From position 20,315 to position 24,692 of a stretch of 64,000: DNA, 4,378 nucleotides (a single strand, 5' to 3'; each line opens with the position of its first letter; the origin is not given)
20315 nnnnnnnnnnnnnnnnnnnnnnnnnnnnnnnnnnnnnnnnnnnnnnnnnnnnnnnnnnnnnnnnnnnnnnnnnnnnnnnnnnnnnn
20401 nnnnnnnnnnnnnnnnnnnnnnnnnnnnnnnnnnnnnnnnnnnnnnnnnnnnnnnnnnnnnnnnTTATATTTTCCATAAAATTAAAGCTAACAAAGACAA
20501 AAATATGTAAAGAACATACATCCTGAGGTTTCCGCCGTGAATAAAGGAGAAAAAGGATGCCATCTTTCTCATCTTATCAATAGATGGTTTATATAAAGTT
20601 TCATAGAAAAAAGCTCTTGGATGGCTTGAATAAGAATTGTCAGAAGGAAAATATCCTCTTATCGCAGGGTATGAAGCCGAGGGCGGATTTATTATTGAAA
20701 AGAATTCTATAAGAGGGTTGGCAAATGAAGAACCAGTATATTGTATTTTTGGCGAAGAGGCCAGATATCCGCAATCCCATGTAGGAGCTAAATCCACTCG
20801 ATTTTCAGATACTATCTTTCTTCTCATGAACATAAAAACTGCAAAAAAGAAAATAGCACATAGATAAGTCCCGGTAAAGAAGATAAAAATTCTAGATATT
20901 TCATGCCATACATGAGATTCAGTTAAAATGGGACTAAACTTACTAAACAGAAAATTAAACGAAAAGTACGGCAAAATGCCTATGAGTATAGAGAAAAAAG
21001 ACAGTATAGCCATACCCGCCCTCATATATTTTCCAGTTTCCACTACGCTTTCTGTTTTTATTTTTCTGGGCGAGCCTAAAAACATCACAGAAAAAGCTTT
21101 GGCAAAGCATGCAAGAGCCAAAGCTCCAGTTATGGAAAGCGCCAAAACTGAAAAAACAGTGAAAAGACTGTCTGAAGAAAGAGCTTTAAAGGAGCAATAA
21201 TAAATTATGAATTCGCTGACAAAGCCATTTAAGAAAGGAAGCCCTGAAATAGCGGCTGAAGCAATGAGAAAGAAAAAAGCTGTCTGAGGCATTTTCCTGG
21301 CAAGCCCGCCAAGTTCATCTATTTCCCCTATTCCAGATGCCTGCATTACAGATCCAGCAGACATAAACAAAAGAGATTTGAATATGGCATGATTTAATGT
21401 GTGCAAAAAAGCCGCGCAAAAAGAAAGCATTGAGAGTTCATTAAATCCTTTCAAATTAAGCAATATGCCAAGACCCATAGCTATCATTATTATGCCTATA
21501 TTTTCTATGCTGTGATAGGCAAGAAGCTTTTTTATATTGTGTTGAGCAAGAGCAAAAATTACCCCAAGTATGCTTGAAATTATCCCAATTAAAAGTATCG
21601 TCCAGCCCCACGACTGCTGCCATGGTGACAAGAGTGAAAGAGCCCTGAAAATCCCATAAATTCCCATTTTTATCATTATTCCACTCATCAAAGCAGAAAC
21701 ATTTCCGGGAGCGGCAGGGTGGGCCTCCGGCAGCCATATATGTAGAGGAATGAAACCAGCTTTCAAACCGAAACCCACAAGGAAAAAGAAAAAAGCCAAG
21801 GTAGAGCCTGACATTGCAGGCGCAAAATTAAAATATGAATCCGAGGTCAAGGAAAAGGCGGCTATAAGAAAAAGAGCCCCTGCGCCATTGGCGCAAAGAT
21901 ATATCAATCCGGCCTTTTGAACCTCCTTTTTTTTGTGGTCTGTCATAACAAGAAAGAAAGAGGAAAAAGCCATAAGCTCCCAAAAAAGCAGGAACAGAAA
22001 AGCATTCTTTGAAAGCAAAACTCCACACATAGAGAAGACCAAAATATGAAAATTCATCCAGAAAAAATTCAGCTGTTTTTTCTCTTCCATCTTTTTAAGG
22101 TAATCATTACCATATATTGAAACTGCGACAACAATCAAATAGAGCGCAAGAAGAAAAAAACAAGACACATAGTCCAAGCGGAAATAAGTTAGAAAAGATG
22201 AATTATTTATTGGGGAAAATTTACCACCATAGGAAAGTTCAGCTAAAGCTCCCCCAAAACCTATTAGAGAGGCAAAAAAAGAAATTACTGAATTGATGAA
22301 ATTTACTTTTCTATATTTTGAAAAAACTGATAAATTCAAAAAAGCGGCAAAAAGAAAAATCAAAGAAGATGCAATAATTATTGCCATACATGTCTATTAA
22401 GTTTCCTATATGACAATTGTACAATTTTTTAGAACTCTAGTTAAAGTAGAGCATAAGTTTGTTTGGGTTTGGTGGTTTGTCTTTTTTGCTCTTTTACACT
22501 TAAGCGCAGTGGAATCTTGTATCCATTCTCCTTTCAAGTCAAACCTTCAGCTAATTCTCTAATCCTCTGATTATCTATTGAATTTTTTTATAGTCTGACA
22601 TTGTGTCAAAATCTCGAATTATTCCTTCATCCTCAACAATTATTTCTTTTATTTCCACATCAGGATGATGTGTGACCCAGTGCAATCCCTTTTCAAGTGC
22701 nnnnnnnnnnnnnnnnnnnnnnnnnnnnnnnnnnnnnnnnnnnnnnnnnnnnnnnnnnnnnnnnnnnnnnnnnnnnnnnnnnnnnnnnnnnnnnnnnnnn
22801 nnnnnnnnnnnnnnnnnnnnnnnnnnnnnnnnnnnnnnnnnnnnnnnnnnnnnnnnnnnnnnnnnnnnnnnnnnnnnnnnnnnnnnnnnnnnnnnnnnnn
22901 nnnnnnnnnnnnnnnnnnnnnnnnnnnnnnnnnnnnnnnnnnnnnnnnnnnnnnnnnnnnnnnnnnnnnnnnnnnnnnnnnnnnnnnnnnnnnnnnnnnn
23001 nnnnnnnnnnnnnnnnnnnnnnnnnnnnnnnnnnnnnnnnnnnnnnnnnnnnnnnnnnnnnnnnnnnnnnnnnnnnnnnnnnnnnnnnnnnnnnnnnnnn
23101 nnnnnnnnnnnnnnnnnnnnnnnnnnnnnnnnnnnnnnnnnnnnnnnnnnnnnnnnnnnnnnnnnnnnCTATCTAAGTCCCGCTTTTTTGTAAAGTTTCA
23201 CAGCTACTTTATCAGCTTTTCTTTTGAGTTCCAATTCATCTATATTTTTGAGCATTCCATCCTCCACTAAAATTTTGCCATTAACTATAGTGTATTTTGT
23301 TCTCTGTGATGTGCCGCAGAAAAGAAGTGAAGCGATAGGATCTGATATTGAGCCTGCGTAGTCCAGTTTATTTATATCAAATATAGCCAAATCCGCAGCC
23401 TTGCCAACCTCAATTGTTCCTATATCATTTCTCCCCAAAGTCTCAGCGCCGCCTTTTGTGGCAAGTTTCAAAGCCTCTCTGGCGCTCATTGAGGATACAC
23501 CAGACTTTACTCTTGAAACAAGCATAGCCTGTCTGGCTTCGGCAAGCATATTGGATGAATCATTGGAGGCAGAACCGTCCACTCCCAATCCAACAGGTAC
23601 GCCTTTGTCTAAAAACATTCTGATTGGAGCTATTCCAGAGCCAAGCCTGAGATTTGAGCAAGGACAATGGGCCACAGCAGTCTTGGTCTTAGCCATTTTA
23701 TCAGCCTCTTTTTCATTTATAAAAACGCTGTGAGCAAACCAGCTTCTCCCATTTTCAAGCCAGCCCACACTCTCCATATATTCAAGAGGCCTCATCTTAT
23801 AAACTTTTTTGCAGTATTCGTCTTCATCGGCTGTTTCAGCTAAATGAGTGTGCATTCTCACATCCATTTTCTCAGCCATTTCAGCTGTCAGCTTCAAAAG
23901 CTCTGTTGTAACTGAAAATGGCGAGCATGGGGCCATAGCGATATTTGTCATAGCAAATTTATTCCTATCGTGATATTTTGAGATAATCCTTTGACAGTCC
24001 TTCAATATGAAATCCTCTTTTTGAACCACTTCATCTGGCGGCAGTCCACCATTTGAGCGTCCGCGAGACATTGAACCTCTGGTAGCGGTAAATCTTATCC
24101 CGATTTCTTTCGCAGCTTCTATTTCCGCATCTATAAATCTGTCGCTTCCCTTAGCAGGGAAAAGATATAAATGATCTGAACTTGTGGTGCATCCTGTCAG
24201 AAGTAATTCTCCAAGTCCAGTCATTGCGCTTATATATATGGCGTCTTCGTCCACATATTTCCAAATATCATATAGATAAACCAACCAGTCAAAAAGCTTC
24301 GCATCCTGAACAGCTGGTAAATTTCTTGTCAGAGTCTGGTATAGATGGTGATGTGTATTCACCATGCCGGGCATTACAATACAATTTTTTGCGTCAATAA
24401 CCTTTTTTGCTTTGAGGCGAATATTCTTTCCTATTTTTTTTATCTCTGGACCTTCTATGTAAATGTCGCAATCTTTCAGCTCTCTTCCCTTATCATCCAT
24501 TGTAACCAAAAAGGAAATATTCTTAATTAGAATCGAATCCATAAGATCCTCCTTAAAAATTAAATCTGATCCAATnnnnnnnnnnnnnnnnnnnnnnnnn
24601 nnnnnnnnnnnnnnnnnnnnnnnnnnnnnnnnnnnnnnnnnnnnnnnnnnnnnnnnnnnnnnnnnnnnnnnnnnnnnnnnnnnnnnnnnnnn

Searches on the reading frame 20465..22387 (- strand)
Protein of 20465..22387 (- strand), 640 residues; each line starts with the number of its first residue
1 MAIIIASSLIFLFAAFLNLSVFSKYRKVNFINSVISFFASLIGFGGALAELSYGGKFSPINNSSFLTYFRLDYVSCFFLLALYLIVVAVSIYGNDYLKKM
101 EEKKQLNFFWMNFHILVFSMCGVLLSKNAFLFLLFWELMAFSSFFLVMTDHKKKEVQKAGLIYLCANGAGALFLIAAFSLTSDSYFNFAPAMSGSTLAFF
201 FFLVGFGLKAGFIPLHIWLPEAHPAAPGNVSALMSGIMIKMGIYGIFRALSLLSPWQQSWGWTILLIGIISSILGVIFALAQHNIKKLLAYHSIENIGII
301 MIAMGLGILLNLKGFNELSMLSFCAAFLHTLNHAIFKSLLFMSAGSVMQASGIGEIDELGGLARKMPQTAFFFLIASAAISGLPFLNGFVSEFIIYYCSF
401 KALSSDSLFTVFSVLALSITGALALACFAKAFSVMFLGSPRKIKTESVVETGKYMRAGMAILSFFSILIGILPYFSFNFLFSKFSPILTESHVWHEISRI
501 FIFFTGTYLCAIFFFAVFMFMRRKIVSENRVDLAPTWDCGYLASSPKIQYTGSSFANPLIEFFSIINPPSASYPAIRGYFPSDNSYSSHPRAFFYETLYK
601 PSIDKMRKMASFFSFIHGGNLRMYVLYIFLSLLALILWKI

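Call 4: search_protein_families(library=pfam, proteins=[window:20465-22387:-])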
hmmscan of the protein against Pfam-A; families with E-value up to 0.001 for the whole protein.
window:20465-22387:- (640 aa): 1 family
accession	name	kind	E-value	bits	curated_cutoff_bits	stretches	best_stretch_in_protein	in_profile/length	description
PF00361.26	Proton_antipo_M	-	1.3e-47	162.9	21.5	1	126-405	1-281/294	NADH:quinone oxidoreductase/Mrp antiporter, TM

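Call 9: search_protein_families(library=ncbifam, proteins=[window:20465-22387:-])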
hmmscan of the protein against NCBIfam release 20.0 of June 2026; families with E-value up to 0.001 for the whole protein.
window:20465-22387:- (640 aa): 71 families (the best 25 are shown)
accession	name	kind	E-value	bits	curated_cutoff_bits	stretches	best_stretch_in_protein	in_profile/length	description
NF005086.0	PRK06521.1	equivalog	1e-155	519.9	667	1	3-637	7-665/669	hydrogenase 4 subunit B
NF006418.0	PRK08667.1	equivalog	7.7e-135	450.9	794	1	3-637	5-638/644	hydrogenase membrane subunit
NF006240.0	PRK08376.1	subfamily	2.5e-71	241.2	662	1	68-480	85-499/521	putative monovalent cation/H+ antiporter subunit D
NF005958.0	PRK08042.1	equivalog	4.9e-63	213.9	727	1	8-564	9-561/608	formate hydrogenlyase subunit 3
NF006419.0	PRK08668.1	equivalog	8.3e-61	206.5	617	1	9-639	9-612/613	NADH dehydrogenase subunit M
NF009310.0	PRK12668.1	equivalog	5.7e-60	203.7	564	1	5-501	7-456/584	Na(+)/H(+) antiporter subunit D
NF009288.0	PRK12648.1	equivalog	3.8e-55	187.4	1104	1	62-490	65-489/954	monovalent cation/H+ antiporter subunit A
NF009287.0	PRK12647.1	equivalog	1.4e-53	182.6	937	1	62-523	65-523/773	putative monovalent cation/H+ antiporter subunit A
TIGR00940.1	2a6301s01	subfamily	1.5e-53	182.3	920.45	1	69-508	71-532/793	monovalent cation:proton antiporter subunit A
NF009286.0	PRK12646.1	equivalog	1.3e-50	172.8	1063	1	68-423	73-441/800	DUF4040 family protein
NF005097.0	PRK06525.1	equivalog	1.2e-48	166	430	1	4-469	5-471/480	hydrogenase 4 subunit D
TIGR01972.1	NDH_I_M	subfamily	8.7e-48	163.2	263.8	1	66-475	65-470/486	NADH-quinone oxidoreductase subunit M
NF009285.0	PRK12645.1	equivalog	2.5e-44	151.7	1028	1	70-506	75-527/804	Na+/H+ antiporter subunit A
NF005044.0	PRK06458.1-4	equivalog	2.9e-43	148.5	610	1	67-471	68-477/531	hydrogenase 4 subunit F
NF009306.0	PRK12663.1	equivalog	2e-41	142.4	542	1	68-477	72-471/498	Na+/H+ antiporter subunit D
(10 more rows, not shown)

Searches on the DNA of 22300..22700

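Call 63: search_rna_families(source=window, start=22300, end=22700, threshold=evalue, max_evalue=1)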
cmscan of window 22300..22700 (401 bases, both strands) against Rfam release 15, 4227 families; matches with E-value up to 1: 0.
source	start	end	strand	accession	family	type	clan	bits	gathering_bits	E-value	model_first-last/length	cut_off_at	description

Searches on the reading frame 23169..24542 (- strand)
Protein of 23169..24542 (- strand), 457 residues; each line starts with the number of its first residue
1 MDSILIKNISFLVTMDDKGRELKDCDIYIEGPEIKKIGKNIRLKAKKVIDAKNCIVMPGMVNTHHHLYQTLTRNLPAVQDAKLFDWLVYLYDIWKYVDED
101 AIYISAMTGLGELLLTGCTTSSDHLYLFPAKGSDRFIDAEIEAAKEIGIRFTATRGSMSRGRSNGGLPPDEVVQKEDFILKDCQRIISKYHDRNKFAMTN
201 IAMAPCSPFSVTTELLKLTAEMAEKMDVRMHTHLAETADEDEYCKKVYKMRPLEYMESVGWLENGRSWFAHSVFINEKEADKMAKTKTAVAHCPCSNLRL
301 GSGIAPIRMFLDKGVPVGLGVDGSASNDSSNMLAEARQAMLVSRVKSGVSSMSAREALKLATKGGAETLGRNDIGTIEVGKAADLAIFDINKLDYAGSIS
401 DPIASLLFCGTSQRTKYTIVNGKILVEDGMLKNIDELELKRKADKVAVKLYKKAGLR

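Call 5: search_protein_families(library=pfam, proteins=[window:23169-24542:-])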
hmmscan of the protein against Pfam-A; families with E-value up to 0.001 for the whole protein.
window:23169-24542:- (457 aa): 2 families
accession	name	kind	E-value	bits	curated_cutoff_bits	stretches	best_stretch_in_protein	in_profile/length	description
PF01979.26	Amidohydro_1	-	5.8e-63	213.7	25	1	55-425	1-345/345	Amidohydrolase family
PF07969.17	Amidohydro_3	-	8.9e-21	75.3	29.7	2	218-425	266-471/472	Amidohydrolase family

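Call 9: search_protein_families(library=ncbifam, proteins=[window:23169-24542:-])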
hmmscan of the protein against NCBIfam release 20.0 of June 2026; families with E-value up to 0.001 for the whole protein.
window:23169-24542:- (457 aa): 64 families (the best 25 are shown)
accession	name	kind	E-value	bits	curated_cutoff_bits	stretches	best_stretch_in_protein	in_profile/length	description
NF006055.0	PRK08203.1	equivalog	3.7e-191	635.6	532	1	3-454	5-454/455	8-oxoguanine deaminase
NF009059.0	PRK12393.1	equivalog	7.2e-119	397.5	543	1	1-453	4-458/460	amidohydrolase family protein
NF005557.0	PRK07228.1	equivalog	1.6e-93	313.8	522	1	4-455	3-442/445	5'-deoxyadenosine deaminase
NF004701.0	PRK06038.1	equivalog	5.5e-73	246.1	609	1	1-453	3-429/432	N-ethylammeline chlorohydrolase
NF006549.0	PRK09045.1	equivalog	9.8e-72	242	540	1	9-451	14-440/444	TRZ/ATZ family hydrolase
NF006252.0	PRK08393.1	equivalog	1.1e-67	228.9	617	1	3-450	2-423/424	N-ethylammeline chlorohydrolase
NF004995.0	PRK06380.1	subfamily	9.4e-58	196.2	567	1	3-439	2-412/418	metal-dependent hydrolase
NF005211.0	PRK06687.1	equivalog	3.9e-55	187.3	703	1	17-429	14-412/419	TRZ/ATZ family protein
NF004801.0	PRK06151.1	subfamily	3.2e-54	184.6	416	1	10-452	9-464/491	chlorohydrolase family protein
NF012037.0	PRK15493.1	equivalog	5.2e-54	183.7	779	1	12-440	10-423/435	bifunctional S-methyl-5'-thioadenosine deaminase/S-adenosylhomocysteine deaminase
NF005540.0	PRK07203.1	equivalog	6.5e-54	183.2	444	1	4-453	2-441/444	putative aminohydrolase SsnA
NF006056.0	PRK08204.1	subfamily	2.4e-53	181.5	391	1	3-454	4-444/449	hypothetical protein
NF006681.0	PRK09229.1-2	equivalog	3.3e-49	167.8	362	1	29-437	26-436/451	formimidoylglutamate deiminase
NF006679.0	PRK09228.1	subfamily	6e-48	163.7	351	1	20-401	27-405/433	guanine deaminase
TIGR02967.1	guan_deamin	equivalog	8.2e-48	163.3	375.4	1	44-394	31-366/401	guanine deaminase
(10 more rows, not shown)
